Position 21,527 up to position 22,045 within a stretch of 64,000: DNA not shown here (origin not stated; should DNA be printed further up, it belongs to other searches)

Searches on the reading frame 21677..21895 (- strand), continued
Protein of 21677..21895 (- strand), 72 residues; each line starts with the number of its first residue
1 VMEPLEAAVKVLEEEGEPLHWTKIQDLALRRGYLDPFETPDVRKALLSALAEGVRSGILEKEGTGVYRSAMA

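Call 21: search_protein_families(library=pfam, proteins=[L072:4190-4972:+, L072:2097-4193:+, L072:102-1352:+, L072:1168-2241:-, L072:4979-6001:+, L072:6001-6210:+, P0137, P0170, P0126, P0146], max_evalue=0.001)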
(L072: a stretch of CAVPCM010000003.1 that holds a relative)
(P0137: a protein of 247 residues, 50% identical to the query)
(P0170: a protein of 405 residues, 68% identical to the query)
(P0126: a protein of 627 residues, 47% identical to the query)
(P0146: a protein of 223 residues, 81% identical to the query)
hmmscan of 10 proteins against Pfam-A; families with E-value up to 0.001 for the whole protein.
L072:4190-4972:+ (260 aa): 1 family
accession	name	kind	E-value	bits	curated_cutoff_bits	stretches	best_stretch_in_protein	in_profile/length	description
PF13490.11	zf-HC2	-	6.8e-07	29.7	22.2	1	3-37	1-35/35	Putative zinc-finger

L072:2097-4193:+ (698 aa): 4 families
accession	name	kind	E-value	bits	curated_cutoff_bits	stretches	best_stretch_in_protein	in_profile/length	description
PF04542.20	Sigma70_r2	-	6.3e-21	74.4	24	1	540-606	1-68/71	Sigma-70 region 2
PF04545.22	Sigma70_r4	-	1.9e-09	37.3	24.1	1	641-689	1-49/50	Sigma-70, region 4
PF08281.18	Sigma70_r4_2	-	5e-08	32.9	25.7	1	637-686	3-52/54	Sigma-70, region 4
PF07638.17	Sigma70_ECF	-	0.00044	20.6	21.1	1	527-691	9-182/185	ECF sigma factor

L072:102-1352:+ (416 aa): 0 families

L072:1168-2241:- (357 aa): 2 families
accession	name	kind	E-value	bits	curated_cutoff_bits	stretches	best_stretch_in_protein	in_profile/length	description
PF01145.31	Band_7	-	9.4e-37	127.2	23.6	1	77-243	2-172/176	SPFH domain / Band 7 family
PF13421.11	Band_7_1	-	0.0004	20.5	24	1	176-231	153-208/211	SPFH domain-Band 7 family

L072:4979-6001:+ (340 aa): 1 family
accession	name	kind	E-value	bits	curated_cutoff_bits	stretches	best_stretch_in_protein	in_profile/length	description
PF00296.26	Bac_luciferase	-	5.5e-60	203.8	27.9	1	9-307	1-313/314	Luciferase-like monooxygenase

L072:6001-6210:+ (70 aa): 0 families

P0137 (247 aa): 1 family
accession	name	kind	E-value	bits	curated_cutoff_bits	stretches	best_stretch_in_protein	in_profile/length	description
PF05066.19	HARE-HTH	-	8.8e-05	23.3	25.9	1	1-43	1-42/71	HB1, ASXL, restriction endonuclease HTH domain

P0170 (405 aa): 1 family
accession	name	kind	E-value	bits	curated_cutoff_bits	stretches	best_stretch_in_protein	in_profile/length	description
PF00296.26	Bac_luciferase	-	6.6e-28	98.4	27.9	1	1-127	1-116/314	Luciferase-like monooxygenase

P0126 (627 aa): 3 families
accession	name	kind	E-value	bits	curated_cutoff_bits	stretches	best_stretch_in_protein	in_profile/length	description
PF05066.19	HARE-HTH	-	1.6e-41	141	25.9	2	560-627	5-69/71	HB1, ASXL, restriction endonuclease HTH domain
PF23159.1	WH_Rok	-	2e-12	47.5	27.6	0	301-325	3-27/58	Repressor Rok winged helix domain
PF16007.11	DUF4777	-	5.4e-07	30.2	34.4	0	89-114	6-31/66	Domain of unknown function (DUF4777)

P0146 (223 aa): 1 family
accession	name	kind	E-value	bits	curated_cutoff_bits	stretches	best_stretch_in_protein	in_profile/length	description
PF00296.26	Bac_luciferase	-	1.5e-22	80.8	27.9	1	4-157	134-312/314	Luciferase-like monooxygenase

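Call 25: search_solved_structures(query=A1, max_evalue=10, show_alignments=3)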
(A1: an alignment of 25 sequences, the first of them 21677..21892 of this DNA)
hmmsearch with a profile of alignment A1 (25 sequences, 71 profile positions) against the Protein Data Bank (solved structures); distinct sequences matched with E-value up to 10: 3.
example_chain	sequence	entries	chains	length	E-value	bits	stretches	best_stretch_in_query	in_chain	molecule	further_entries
4em6_D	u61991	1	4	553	0.35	13.9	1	31-59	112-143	Glucose-6-phosphate isomerase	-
6jcc_A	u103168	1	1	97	0.77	12.8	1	8-41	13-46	Computational designed protein based on evolution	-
2lmj_A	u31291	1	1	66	2.4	11.3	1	15-33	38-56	Tyrosine-protein kinase ITK/TSK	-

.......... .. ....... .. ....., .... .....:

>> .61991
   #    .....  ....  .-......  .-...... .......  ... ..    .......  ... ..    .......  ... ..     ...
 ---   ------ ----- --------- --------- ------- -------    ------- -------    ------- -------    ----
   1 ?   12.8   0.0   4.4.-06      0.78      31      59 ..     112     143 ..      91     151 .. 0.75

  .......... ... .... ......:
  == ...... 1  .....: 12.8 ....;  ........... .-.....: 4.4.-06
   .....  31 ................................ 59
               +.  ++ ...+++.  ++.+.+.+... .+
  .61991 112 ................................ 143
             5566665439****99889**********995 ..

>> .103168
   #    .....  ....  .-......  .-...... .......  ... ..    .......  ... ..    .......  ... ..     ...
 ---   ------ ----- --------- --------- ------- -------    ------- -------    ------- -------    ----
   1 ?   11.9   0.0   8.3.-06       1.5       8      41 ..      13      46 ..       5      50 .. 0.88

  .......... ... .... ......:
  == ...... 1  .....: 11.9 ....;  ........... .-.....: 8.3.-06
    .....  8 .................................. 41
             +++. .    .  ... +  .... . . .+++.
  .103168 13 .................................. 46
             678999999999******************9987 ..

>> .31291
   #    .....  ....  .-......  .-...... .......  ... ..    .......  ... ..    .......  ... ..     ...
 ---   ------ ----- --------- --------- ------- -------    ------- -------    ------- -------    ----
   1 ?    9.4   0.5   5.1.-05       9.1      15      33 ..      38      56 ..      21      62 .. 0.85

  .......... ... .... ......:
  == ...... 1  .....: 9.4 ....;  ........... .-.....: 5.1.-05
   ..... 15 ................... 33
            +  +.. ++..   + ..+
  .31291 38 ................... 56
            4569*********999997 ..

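Call 29: predict_structure(alignment_id=A1)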
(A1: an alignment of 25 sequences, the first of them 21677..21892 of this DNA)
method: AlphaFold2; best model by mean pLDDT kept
length: 71 residues; sequences in the alignment: 25
mean_pLDDT: 95.2   pTM: 0.84
mean pLDDT of the five models: 95.2, 95.1, 94.9, 94.4, 92.3
residues with pLDDT >= 90: 65; 70-90: 5; 50-70: 1; < 50: 0
segments of 3 or more residues with pLDDT < 50: none
pLDDT, mean of each block of 10 residues (from residue 1): 96 97 98 93 97 97 92 50
secondary structure, 60 per line:
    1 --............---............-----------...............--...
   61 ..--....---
elements in order: H3-14 H20-29 H41-55 E58-62 E65-68

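Call 32: fold_search(model_id=the predicted structure, library=pdb)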
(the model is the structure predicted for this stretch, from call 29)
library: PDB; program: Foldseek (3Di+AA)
matches with E <= 10: 870; with E <= 0.001: 0
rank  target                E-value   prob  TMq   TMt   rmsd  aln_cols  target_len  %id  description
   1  9f26_C                2.8e-02  1.00  0.70  0.62   2.1        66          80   15  Crystal structure of the PriS_PriL-Rpa2WH ternary complex from P. abyssi (released 2024-12-04)
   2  9j89_D                3.5e-02  1.00  0.69  0.76   1.9        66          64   11  zbp1 nucleic acid complex (released 2025-06-25)
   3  9j8g_A                4.5e-02  1.00  0.69  0.83   2.0        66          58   11  mouse zbp1 hybrid complex (released 2025-06-25)
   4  9j89_A                4.5e-02  1.00  0.68  0.75   2.2        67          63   13  zbp1 nucleic acid complex (released 2025-06-25)
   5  5n35                  4.5e-02  1.00  0.60  0.68   2.4        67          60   16  Gadolinium phased PBP2 (SSO6202) at 2.2 Ang (released 2017-05-17)
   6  8x6g_E                5.2e-02  1.00  0.69  0.60   2.8        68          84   13  Cryo-EM structure of Staphylococcus aureus sigB-dependent RNAP-promoter open complex (released 2024-06-05)
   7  5zuz_MODEL_1_A        5.5e-02  0.99  0.62  0.46   2.7        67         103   18  Solution Structure of the DNA-Binding Domain of Rok (released 2018-10-17)
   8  2mh2_MODEL_1_A        5.9e-02  0.99  0.67  0.73   2.7        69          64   14  Structural insights into the DNA recognition and protein interaction domains reveal fundamental homologous DNA (released 2014-04-16)
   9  6ob1_MODEL_1_C        8.2e-02  0.95  0.58  0.48   4.0        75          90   19  Structure of WHB in complex with Ubiquitin Variant (released 2019-08-14)
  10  9f2a_C                9.4e-02  0.99  0.64  0.72   2.5        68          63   16  Pyrococcus abyssi PolD in complex with Rpa2 winged-helix domain class 2 (composite map) (released 2024-12-04)
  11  1j75_A                1.0e-01  1.00  0.69  0.85   2.0        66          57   11  Crystal Structure of the DNA-Binding Domain Zalpha of DLM-1 Bound to Z-DNA (released 2001-09-01)
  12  7bzh_MODEL_1_A        1.0e-01  0.99  0.63  0.73   3.0        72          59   11  Solution structure of a DNA binding protein from Sulfolobus islandicus (released 2021-04-28)
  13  3o2p_E                1.1e-01  0.99  0.67  0.56   2.2        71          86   13  A Dual E3 Mechanism for Rub1 Ligation to Cdc53: Dcn1(P)-Cdc53(WHB) (released 2010-09-15)
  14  5v89_C                1.1e-01  0.99  0.68  0.72   2.3        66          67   12  Structure of DCN4 PONY domain bound to CUL1 WHB (released 2017-05-24)
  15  8e4v_MODEL_1_A        1.1e-01  0.98  0.69  0.59   3.1        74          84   20  Solution structure of the WH domain of MORF (released 2023-05-10)
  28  1ust_MODEL_1_A        2.2e-01  0.99  0.80  0.64   2.5        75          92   15  YEAST HISTONE H1 GLOBULAR DOMAIN I, HHO1P GI, SOLUTION NMR STRUCTURES (released 2004-04-01)
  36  7kbf_K                2.7e-01  0.82  0.62  0.58   3.6        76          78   26  H1.8 bound nucleosome isolated from metaphase chromosome in Xenopus egg extract (oligo fraction) (released 2021-09-15)
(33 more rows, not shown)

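Call 40: find_encoding_contigs(protein=P0128, flank=5000, max_places=2)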
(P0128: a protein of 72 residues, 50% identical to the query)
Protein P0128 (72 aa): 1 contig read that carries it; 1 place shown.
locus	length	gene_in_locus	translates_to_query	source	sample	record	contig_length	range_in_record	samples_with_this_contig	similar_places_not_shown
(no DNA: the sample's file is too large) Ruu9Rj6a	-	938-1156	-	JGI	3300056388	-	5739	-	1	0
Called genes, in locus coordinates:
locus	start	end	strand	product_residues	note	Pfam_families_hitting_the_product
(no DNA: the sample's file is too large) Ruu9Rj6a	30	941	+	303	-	PF00296:Bac_luciferase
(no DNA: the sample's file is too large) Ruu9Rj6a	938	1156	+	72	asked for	PF05066:HARE-HTH (weak)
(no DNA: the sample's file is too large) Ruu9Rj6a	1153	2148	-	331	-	PF03320:FBPase_glpX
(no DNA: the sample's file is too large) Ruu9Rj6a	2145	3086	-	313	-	PF01210:NAD_Gly3P_dh_N, PF07479:NAD_Gly3P_dh_C, PF20618:GPD_NAD_C_bact (weak)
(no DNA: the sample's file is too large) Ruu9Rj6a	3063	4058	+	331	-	PF00892:EamA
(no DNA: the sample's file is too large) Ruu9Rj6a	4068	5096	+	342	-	PF01070:FMN_dh, PF05690:ThiG (faint), PF03060:NMO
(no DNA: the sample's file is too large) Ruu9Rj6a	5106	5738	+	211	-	?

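Call 41: find_encoding_contigs(protein=P0135, flank=5000, max_places=2)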
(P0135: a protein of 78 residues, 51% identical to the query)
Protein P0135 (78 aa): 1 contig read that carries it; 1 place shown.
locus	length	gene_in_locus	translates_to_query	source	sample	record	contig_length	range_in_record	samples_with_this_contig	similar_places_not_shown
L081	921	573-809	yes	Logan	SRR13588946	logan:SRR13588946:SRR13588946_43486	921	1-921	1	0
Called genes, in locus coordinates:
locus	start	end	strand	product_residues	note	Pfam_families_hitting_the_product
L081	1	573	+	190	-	?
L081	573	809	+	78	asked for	-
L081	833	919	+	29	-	?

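Call 43: find_encoding_contigs(protein=P0136, flank=5000, max_places=2)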
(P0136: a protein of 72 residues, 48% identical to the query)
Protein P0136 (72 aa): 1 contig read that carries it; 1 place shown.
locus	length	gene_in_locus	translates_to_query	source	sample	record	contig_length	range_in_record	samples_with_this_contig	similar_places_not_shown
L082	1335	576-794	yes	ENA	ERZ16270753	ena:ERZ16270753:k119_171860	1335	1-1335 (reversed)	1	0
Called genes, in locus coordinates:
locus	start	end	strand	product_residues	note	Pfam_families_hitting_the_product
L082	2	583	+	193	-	?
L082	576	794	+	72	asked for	-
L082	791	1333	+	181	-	?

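Call 45: search_protein_families(library=pfam, proteins=[L082:791-1333:+, L082:2-580:+], max_evalue=0.01)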
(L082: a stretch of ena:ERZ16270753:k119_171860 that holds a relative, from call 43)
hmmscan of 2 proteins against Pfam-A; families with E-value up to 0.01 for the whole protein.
L082:791-1333:+ (181 aa): 0 families

L082:2-580:+ (193 aa): 1 family
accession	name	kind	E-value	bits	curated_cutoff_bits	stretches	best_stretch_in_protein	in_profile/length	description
PF00296.26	Bac_luciferase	-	3.2e-22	79.7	27.9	1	2-120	122-241/314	Luciferase-like monooxygenase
